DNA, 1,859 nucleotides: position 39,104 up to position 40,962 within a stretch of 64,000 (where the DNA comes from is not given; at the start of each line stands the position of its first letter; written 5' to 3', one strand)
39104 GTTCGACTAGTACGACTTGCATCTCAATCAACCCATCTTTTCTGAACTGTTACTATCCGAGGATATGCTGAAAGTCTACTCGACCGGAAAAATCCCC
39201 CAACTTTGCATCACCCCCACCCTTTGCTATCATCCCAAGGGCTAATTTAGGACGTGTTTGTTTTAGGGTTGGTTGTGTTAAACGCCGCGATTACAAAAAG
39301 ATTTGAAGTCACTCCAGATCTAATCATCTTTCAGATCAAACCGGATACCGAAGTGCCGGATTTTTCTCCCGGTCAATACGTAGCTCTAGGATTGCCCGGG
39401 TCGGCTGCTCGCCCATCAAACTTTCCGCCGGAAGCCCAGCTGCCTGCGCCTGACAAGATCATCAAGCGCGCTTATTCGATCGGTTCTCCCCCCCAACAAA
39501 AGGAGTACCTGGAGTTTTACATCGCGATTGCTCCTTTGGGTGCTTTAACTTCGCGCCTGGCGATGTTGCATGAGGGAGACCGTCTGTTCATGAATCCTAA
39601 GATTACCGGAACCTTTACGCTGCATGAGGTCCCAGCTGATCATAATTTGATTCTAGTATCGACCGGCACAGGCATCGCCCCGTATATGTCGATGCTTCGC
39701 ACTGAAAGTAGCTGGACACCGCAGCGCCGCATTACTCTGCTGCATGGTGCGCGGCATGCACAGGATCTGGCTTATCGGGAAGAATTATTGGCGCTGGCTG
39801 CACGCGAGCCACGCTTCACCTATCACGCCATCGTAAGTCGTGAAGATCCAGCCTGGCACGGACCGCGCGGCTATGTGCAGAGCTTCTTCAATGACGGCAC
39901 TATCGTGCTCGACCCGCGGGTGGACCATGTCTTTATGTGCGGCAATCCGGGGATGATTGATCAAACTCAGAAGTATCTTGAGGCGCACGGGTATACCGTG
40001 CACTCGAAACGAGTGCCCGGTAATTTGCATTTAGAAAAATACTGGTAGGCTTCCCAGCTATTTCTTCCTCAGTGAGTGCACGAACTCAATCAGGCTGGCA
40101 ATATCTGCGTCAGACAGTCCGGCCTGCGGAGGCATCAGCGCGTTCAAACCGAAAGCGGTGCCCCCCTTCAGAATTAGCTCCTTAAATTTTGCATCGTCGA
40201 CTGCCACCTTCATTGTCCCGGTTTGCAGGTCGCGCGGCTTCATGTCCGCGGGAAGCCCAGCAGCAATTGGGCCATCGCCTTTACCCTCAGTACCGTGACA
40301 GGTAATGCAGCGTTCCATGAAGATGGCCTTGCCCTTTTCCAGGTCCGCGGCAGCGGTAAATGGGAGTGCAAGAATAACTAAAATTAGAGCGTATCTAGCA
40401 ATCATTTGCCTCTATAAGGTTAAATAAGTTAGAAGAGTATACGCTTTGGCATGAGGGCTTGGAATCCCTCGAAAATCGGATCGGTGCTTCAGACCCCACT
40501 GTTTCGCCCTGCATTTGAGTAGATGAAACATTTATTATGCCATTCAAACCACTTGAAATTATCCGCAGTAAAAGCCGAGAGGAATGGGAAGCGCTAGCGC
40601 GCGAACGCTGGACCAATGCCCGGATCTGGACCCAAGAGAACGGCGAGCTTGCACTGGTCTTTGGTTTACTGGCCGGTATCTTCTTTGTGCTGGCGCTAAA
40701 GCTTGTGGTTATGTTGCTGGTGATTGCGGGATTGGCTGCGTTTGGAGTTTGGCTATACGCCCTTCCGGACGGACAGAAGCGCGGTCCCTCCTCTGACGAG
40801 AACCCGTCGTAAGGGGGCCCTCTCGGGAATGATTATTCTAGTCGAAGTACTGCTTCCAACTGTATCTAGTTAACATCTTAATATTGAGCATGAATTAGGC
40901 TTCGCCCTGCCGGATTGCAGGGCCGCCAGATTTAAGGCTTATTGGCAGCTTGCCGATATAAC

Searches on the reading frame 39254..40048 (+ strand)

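Call 23: search_protein_families(library=pfam, proteins=[window:39254-40048:+], max_evalue=0.01)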
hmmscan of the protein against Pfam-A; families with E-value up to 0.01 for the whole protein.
window:39254-40048:+ (264 aa): 3 families
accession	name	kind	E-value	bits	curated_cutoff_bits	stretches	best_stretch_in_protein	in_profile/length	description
PF00175.26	NAD_binding_1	-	2.2e-22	80.2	22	1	134-239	1-108/109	Oxidoreductase NAD-binding domain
PF00970.30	FAD_binding_6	-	1.5e-05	25.7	21.1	1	62-113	39-90/99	Oxidoreductase FAD-binding domain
PF08030.17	NAD_binding_6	-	0.00032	21.2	22.2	0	131-198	3-78/156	Ferric reductase NAD binding domain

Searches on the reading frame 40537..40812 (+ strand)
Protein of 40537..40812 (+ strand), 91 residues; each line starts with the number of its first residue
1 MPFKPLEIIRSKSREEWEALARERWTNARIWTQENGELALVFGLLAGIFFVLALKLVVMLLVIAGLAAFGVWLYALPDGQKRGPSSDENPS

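Call 66: search_protein_families(library=pfam, proteins=[window:40537-40812:+], max_evalue=1)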
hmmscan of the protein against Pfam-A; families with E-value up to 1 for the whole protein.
window:40537-40812:+ (91 aa): 1 family
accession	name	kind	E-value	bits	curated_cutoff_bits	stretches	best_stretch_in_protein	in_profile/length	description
PF09548.15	Spore_III_AB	-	0.83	10.1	32.5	0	22-54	137-169/170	Stage III sporulation protein AB (spore_III_AB)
